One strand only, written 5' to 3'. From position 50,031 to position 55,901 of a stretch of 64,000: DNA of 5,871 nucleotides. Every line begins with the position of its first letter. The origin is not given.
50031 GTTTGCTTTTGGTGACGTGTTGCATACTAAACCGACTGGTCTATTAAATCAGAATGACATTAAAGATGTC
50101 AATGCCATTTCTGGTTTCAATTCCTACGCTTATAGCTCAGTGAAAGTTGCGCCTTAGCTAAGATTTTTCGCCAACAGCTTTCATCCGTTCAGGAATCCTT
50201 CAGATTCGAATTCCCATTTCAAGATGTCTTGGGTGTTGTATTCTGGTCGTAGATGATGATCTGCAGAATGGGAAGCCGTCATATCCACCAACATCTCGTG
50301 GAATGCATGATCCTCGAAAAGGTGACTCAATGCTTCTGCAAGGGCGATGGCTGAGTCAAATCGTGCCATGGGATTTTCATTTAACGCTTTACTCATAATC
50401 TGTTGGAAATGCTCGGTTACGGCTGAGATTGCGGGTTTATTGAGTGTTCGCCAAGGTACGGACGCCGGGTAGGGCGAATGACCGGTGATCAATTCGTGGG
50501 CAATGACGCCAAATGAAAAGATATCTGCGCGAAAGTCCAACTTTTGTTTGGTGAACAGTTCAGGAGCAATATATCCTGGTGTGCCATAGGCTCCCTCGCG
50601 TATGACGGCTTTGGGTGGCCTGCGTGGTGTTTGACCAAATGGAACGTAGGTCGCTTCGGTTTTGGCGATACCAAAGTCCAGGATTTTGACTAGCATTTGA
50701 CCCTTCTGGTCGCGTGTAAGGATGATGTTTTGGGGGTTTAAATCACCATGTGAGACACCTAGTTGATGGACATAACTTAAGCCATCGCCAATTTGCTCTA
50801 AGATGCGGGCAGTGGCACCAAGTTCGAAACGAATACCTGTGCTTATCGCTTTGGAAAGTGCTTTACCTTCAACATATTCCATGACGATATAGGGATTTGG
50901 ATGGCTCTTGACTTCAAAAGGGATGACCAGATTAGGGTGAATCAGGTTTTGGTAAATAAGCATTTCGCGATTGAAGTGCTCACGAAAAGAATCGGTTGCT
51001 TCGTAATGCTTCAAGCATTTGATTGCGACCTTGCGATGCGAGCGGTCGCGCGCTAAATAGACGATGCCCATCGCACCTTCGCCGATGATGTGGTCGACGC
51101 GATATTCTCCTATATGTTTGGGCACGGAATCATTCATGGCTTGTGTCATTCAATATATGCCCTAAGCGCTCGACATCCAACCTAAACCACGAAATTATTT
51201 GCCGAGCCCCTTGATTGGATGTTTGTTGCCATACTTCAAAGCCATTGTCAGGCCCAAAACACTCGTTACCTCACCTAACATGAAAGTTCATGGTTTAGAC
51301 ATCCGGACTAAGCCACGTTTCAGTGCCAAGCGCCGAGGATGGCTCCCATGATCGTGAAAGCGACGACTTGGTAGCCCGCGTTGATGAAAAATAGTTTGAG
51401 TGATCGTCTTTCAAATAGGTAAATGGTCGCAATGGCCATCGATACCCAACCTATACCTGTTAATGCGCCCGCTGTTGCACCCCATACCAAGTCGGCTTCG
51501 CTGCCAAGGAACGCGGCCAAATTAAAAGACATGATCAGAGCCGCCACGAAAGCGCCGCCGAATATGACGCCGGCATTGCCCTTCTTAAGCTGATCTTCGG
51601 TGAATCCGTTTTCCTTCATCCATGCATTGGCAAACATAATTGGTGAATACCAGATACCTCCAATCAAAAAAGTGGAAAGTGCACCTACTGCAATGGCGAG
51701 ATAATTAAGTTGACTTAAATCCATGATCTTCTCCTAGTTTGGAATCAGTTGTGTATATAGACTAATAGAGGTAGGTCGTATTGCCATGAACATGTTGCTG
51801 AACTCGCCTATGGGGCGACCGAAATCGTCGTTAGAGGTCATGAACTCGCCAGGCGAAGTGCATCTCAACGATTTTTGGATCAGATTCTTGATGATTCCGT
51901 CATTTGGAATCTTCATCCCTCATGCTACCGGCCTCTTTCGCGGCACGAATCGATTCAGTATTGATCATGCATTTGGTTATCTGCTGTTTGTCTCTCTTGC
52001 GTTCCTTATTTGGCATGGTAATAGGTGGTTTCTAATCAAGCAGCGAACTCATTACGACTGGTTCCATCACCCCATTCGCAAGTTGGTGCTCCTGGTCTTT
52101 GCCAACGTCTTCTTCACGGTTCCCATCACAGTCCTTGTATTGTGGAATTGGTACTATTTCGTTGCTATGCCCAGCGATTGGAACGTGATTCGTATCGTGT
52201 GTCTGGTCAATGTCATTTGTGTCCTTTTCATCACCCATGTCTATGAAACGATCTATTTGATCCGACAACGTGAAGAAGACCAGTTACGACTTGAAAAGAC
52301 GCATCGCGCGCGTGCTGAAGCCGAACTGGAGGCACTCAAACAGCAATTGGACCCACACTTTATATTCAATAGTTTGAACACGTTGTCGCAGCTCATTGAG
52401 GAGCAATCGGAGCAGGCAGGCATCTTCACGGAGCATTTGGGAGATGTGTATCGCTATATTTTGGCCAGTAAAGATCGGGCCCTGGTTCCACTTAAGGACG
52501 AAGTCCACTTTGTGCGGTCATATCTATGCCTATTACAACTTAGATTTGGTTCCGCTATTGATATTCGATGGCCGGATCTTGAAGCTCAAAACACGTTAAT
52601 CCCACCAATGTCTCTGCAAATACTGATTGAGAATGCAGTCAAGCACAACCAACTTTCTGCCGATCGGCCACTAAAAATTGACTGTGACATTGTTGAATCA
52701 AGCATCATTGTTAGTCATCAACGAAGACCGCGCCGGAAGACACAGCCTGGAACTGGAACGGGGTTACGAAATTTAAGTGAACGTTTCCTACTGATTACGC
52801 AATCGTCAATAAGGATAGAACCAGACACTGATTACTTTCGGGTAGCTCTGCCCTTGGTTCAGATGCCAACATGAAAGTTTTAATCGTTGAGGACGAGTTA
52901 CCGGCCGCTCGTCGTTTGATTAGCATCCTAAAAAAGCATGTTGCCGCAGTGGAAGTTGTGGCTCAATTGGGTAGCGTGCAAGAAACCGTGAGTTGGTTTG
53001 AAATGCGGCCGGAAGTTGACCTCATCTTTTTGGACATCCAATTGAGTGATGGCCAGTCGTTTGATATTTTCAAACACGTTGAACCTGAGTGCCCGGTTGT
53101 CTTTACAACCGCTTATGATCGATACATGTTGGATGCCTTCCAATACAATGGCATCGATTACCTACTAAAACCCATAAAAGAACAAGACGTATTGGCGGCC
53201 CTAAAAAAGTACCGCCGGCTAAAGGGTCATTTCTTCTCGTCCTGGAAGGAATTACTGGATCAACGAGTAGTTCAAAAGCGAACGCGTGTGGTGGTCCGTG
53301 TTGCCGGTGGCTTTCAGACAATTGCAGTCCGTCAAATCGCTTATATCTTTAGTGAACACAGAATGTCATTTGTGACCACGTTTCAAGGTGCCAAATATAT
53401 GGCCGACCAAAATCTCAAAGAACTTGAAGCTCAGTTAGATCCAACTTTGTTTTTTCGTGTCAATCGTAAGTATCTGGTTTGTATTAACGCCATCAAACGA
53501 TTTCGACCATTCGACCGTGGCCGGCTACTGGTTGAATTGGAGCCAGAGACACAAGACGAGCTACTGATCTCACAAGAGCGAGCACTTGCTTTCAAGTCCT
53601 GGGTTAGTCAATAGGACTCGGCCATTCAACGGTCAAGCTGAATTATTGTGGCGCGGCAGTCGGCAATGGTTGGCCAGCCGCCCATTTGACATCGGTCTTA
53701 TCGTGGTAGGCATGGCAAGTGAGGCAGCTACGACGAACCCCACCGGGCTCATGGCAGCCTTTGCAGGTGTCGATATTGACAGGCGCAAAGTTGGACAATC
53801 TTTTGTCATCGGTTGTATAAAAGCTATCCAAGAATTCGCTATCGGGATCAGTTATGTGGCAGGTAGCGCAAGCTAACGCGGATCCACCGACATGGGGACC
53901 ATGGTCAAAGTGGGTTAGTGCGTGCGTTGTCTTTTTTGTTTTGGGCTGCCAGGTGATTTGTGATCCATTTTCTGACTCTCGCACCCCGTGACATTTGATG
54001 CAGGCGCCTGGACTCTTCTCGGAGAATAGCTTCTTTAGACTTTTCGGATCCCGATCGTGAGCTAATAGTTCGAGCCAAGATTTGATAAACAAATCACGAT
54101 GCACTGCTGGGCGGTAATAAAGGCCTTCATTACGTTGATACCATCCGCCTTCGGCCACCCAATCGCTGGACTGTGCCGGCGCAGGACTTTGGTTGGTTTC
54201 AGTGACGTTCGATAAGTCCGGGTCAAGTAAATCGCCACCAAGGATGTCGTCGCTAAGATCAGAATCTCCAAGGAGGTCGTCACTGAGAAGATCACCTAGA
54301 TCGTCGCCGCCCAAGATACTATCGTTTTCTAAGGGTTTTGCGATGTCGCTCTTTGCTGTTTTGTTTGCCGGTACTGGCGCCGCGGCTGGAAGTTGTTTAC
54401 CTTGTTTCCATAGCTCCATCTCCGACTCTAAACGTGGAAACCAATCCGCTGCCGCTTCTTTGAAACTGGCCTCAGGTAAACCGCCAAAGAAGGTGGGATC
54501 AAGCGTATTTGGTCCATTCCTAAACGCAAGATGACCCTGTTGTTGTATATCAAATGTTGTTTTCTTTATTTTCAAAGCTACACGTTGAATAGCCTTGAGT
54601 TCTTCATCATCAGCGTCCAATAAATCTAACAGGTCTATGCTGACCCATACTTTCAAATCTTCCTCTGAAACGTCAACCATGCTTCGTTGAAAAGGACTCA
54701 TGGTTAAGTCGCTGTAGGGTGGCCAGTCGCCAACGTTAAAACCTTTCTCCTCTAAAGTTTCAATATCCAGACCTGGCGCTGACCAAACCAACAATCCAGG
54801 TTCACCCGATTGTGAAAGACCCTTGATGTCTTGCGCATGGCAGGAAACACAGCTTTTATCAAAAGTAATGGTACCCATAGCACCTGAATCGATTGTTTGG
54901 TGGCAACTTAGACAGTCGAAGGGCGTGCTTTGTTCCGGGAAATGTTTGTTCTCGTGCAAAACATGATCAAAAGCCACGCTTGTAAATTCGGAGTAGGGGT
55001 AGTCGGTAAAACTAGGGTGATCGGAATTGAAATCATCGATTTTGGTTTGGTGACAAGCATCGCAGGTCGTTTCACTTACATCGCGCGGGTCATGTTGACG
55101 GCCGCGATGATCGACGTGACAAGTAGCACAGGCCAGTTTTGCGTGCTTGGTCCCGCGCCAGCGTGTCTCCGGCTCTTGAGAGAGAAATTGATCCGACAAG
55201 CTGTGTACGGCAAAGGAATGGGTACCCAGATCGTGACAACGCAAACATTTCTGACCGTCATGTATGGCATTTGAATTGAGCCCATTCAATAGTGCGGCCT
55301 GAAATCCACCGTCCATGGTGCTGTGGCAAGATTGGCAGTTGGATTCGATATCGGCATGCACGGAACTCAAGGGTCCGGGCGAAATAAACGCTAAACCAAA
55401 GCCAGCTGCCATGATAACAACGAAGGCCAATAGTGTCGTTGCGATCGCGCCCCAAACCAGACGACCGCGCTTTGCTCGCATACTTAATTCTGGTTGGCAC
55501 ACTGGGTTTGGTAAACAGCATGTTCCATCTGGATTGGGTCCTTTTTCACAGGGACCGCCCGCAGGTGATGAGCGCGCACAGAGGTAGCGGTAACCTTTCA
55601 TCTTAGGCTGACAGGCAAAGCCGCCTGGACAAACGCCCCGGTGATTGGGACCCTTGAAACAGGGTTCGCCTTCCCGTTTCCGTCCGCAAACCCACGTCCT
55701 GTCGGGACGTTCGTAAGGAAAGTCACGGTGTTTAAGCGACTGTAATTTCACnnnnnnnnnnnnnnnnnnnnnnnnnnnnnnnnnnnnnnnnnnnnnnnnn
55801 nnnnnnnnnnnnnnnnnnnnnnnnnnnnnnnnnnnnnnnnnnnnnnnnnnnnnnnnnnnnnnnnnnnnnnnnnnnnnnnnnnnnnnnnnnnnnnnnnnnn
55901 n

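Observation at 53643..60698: Electron-transfer operon: membrane-anchored FNR-ferredoxin reductase, tetraheme cytochrome, cNMP-binding/4Fe-4S fusion, membrane subunit and decaheme cytochrome. Possibly a cyclic-nucleotide-gated NAD(P)H-to-periplasm conduit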

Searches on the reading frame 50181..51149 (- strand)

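Call 53: search_protein_families(library=pfam, proteins=[window:50181-51149:-], max_evalue=0.001)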
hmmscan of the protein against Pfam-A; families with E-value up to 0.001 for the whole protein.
window:50181-51149:- (322 aa): 5 families
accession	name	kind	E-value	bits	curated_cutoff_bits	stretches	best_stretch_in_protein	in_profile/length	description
PF00069.31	Pkinase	-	5.4e-46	157.6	31.7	1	16-266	1-254/263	Protein kinase domain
PF07714.23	PK_Tyr_Ser-Thr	-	1.5e-30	106.9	23.1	1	18-263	3-248/258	Protein tyrosine and serine/threonine kinase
PF06293.20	Kdo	-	7.9e-07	29.2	21.3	1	50-161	54-168/207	Lipopolysaccharide kinase (Kdo/WaaP) family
PF03109.22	ABC1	-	3.4e-05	23.6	22.9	0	85-164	142-216/244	ABC1 atypical kinase-like domain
PF01163.29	RIO1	-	0.0005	20.2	22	0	48-149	44-142/187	RIO domain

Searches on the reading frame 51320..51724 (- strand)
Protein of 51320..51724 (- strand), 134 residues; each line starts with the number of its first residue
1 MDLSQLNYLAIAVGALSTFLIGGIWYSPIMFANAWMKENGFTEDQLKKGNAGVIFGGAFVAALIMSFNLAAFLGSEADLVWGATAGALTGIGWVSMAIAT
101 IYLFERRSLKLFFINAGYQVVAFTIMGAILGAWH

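Call 53: search_protein_families(library=pfam, proteins=[window:51320-51724:-], max_evalue=0.001)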
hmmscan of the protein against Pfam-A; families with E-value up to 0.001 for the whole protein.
window:51320-51724:- (134 aa): 1 family
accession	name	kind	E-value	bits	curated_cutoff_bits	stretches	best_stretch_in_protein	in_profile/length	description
PF08570.15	DUF1761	-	7.8e-30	104.1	31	1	9-131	1-123/123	Protein of unknown function (DUF1761)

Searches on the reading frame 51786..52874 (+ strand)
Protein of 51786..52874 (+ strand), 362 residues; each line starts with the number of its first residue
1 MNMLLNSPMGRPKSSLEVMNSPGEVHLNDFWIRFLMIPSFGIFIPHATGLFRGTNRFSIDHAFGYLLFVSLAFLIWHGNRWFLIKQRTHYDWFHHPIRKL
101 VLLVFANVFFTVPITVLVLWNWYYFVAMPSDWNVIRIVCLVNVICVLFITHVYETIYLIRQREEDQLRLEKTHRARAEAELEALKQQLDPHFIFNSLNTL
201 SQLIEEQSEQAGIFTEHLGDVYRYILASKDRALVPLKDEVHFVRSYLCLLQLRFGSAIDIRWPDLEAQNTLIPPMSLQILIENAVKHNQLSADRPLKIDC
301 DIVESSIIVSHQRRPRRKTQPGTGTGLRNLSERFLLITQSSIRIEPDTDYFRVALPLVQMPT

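Call 53: search_protein_families(library=pfam, proteins=[window:51786-52874:+], max_evalue=0.001)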
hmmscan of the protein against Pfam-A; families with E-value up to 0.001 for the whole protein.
window:51786-52874:+ (362 aa): 1 family
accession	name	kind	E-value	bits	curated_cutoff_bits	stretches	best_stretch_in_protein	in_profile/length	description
PF06580.19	His_kinase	-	7.8e-24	84.2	25.2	1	179-256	1-79/81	Histidine kinase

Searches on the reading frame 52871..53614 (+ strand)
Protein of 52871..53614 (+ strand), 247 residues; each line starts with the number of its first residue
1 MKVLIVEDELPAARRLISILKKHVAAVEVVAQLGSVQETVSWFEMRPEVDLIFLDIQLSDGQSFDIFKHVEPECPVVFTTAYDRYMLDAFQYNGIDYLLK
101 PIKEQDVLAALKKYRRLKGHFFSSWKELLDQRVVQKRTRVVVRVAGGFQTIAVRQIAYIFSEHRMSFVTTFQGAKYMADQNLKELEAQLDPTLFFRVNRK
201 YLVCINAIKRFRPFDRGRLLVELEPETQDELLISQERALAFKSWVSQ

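Call 53: search_protein_families(library=pfam, proteins=[window:52871-53614:+], max_evalue=0.001)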
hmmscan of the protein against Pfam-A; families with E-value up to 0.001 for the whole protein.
window:52871-53614:+ (247 aa): 2 families
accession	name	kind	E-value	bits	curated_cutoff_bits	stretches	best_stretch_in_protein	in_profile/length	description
PF04397.21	LytTR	-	1.8e-16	60.6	22.6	1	150-245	5-97/98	LytTr DNA-binding domain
PF00072.30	Response_reg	-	9.1e-13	48.8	30.2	1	3-111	1-110/111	Response regulator receiver domain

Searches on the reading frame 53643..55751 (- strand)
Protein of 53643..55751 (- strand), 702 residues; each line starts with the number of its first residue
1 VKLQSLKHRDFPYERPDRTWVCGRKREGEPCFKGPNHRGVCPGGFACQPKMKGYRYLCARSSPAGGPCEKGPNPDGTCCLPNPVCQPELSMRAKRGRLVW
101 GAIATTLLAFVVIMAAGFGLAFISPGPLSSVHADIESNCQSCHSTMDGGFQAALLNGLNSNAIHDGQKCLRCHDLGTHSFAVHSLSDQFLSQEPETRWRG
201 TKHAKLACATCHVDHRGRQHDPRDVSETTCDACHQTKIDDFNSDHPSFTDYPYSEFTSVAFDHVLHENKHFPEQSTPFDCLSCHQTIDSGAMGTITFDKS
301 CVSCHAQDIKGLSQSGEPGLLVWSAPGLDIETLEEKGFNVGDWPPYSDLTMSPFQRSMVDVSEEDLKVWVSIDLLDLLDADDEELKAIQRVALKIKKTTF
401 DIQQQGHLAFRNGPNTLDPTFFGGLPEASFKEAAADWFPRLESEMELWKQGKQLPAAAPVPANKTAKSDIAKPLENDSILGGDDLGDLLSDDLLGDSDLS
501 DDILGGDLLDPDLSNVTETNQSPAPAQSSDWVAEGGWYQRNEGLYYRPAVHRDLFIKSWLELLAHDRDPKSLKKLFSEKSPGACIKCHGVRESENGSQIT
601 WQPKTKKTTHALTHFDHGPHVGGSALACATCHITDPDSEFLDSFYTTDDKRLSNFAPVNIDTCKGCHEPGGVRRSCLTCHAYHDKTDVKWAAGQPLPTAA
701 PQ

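Call 3: search_protein_families(library=pfam, proteins=[window:53643-55751:-], max_evalue=0.01)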
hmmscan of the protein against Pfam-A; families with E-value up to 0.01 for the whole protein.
window:53643-55751:- (702 aa): 4 families
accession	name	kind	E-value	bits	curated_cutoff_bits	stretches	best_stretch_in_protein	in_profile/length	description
PF14522.11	Cytochrome_C7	-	1.4e-11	44.5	24.8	2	614-680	2-66/67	Cytochrome c7 and related cytochrome c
PF22113.1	Mtrc-MtrF_II-IV_dom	-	5.3e-10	39.5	30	2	207-315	8-98/176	Outer membrane cytochrome MtrC/MtrF-like, domains II/IV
PF02085.21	Cytochrom_CIII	-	1.1e-05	26.1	22.9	0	604-687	10-89/101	Class III cytochrome C family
PF14537.11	Cytochrom_c3_2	-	1.4e-05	25.9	25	1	131-235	1-79/79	Cytochrome c3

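Call 4: search_protein_families(library=ncbifam, proteins=[window:53643-55751:-], max_evalue=0.01)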
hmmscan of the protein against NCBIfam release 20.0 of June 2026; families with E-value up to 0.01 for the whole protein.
window:53643-55751:- (702 aa): 3 families
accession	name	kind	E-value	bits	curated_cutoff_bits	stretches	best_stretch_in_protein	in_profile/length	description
NF041781.1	mnquin_red_QrcA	equivalog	2.1e-05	24.2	180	0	258-313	30-79/174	menaquinone reductase multiheme cytochrome c subunit QrcA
NF045713.1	CxxCH_16_HmcA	equivalog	6.9e-05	21.6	400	0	133-239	171-257/541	sulfate respiration complex hexadecaheme cytochrome HmcA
TIGR03508.1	decahem_SO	subfamily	0.00054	19.5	192.2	0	126-180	179-227/258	DmsE family decaheme c-type cytochrome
